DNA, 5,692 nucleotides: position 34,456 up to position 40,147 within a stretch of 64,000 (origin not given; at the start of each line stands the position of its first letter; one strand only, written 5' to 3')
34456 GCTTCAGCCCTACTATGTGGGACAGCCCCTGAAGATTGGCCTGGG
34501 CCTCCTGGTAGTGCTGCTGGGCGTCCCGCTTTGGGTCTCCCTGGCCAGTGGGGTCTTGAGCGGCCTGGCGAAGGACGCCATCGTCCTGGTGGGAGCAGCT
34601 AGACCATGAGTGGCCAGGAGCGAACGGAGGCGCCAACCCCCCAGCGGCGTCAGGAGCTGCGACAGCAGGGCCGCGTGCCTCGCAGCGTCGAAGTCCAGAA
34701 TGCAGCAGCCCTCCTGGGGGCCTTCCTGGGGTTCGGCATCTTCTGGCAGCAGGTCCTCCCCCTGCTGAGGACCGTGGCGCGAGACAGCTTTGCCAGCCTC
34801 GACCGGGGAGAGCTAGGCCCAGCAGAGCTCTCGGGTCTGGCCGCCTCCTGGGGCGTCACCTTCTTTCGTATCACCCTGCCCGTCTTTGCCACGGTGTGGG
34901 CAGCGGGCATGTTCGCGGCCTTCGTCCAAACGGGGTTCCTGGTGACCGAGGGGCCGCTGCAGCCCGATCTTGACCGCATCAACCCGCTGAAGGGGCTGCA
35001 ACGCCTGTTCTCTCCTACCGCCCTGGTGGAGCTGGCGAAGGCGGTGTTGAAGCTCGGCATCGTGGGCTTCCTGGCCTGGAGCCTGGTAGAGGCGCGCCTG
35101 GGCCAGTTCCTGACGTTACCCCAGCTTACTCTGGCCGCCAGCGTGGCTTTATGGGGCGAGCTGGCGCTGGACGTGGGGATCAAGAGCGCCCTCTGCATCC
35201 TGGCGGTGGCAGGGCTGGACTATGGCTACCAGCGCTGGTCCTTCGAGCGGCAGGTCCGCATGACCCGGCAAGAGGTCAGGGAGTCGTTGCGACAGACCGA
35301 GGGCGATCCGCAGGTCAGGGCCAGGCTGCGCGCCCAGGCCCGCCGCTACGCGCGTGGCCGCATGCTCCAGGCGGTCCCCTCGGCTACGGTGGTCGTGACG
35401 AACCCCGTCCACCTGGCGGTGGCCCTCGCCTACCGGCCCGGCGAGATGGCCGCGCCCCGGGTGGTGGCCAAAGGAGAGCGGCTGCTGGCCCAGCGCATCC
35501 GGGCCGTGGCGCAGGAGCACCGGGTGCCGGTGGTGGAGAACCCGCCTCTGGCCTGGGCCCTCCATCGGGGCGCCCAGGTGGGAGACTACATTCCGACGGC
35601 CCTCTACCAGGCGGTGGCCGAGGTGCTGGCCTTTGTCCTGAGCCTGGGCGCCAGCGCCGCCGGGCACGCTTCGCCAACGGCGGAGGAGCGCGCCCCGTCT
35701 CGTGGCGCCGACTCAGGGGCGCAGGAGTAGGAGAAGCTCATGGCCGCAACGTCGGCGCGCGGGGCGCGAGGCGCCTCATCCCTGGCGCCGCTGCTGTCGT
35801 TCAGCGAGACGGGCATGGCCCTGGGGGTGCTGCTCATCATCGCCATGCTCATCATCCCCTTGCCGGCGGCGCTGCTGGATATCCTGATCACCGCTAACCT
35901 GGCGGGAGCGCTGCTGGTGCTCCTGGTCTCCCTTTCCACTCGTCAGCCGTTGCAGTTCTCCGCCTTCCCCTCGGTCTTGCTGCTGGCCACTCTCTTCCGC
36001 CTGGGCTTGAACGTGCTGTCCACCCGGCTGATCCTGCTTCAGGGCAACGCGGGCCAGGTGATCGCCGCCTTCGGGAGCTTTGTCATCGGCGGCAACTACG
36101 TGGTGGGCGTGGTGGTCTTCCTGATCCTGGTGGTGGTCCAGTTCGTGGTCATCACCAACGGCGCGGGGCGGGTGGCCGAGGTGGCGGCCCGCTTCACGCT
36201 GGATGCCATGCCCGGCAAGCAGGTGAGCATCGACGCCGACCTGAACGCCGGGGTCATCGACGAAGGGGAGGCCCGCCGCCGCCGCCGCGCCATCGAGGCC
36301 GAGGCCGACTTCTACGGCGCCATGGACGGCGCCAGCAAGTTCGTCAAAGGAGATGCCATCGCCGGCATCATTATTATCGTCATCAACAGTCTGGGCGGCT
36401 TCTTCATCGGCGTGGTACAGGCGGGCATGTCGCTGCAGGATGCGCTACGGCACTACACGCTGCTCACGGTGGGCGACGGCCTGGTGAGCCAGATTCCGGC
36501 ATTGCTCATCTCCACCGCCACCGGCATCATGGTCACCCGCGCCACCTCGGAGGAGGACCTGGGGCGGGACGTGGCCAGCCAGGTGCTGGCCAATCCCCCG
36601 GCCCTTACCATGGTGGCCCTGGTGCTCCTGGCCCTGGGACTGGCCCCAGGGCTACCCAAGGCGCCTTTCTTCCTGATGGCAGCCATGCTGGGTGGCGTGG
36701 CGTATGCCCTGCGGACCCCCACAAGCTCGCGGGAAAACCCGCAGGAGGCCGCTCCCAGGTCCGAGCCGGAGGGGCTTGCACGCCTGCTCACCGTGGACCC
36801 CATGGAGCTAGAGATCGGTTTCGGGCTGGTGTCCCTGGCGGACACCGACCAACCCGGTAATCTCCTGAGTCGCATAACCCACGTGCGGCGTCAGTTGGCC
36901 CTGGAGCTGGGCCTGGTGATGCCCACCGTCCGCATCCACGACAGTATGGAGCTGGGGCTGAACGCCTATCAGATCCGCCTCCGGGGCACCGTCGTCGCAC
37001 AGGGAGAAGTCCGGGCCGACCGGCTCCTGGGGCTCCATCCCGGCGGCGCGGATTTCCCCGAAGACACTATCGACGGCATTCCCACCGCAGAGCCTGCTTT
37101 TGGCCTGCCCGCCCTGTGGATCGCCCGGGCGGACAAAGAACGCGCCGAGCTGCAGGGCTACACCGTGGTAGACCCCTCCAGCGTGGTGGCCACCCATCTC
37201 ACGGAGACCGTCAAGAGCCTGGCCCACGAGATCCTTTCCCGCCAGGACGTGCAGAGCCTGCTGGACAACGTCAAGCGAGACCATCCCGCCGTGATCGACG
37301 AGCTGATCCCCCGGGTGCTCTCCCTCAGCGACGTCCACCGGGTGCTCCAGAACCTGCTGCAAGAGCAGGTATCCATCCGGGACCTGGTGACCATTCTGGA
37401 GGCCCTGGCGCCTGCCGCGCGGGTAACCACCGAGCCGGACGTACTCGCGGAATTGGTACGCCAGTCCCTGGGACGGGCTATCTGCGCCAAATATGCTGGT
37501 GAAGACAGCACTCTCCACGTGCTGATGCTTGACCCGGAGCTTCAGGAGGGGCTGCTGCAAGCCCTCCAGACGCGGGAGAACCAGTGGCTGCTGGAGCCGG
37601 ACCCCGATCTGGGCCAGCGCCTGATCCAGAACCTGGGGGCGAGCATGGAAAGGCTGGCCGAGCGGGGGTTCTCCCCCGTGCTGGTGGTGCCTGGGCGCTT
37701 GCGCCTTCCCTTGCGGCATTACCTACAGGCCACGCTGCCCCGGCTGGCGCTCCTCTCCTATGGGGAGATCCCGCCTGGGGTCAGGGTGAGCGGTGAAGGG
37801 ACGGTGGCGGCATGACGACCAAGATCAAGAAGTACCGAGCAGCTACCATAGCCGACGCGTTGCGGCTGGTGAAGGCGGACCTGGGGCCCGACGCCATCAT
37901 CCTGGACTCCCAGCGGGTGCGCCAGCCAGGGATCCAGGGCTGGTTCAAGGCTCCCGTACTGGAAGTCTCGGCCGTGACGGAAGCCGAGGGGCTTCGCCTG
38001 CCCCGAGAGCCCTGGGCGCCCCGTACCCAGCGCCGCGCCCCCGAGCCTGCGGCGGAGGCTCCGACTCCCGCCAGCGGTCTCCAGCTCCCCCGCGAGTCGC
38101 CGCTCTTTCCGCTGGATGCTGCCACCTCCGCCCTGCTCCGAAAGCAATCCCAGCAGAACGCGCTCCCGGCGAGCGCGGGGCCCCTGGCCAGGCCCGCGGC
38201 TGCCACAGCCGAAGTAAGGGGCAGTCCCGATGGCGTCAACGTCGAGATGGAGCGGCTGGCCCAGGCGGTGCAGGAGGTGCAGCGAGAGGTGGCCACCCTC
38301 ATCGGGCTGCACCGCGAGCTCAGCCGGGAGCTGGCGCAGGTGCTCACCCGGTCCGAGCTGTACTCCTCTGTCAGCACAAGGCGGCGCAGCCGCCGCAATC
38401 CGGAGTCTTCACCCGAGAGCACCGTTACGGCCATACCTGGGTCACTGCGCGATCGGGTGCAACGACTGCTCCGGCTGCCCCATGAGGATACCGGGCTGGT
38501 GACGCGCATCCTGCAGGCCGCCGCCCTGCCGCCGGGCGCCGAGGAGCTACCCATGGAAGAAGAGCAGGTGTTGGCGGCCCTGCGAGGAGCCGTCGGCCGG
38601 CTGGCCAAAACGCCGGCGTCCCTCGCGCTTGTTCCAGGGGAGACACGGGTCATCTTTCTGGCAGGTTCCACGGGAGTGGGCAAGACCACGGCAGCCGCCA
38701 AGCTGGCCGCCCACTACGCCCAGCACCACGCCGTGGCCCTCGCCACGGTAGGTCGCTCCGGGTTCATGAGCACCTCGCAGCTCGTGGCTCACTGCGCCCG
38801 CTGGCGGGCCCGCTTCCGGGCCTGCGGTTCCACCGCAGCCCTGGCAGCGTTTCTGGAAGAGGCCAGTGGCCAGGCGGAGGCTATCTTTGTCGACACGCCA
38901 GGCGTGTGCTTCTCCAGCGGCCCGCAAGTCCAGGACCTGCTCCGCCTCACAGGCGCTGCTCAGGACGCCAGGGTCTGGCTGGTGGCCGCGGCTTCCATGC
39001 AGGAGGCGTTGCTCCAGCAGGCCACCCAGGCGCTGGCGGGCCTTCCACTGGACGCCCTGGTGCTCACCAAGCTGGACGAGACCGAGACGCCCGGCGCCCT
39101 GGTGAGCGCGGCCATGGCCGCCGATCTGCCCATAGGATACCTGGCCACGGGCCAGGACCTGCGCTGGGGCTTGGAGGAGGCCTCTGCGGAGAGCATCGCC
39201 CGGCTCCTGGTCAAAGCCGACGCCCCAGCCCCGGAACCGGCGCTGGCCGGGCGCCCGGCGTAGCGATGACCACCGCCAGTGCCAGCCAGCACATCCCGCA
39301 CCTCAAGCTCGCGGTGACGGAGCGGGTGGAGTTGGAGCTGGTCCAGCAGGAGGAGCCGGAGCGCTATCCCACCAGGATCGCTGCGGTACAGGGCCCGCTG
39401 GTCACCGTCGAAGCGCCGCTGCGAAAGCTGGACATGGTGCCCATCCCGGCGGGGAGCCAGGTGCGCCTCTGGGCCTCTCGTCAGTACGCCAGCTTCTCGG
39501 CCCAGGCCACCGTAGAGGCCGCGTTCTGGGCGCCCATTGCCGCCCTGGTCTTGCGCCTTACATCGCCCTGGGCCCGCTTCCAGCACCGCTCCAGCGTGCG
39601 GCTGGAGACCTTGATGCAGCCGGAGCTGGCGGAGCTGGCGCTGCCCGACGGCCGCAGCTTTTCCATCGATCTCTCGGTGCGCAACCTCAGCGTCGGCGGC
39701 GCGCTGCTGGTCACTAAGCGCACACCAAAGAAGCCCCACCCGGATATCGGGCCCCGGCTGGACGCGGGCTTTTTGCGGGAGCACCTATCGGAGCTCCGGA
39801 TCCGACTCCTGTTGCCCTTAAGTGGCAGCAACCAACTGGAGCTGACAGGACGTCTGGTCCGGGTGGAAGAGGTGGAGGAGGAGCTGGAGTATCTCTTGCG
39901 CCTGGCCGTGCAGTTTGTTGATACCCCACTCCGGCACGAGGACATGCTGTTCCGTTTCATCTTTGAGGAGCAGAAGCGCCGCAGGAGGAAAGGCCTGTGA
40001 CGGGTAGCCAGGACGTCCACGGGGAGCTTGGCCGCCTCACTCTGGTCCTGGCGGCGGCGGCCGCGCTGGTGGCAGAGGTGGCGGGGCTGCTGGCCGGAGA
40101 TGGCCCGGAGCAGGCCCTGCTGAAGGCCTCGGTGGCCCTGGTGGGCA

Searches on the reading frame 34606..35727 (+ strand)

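Call 44: search_protein_families(library=pfam, proteins=[window:34606-35727:+], max_evalue=0.001)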
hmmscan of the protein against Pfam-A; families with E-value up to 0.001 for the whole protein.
window:34606-35727:+ (374 aa): 1 family
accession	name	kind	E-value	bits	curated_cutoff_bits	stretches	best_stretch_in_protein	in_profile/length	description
PF01312.24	Bac_export_2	-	3.5e-115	385.2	24.4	1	4-344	1-335/335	FlhB HrpN YscU SpaS Family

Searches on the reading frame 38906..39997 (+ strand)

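Call 44: search_protein_families(library=pfam, proteins=[window:38906-39997:+], max_evalue=0.001)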
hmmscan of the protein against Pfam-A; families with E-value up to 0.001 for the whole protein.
window:38906-39997:+ (364 aa): 2 families
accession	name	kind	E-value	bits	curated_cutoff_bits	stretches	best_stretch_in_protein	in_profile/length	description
PF07238.19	PilZ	-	2.5e-07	31.4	22.5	1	227-354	2-102/102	PilZ domain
PF12945.12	PilZNR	-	1.9e-05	25.1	23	1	140-217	5-83/85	Flagellar protein YcgR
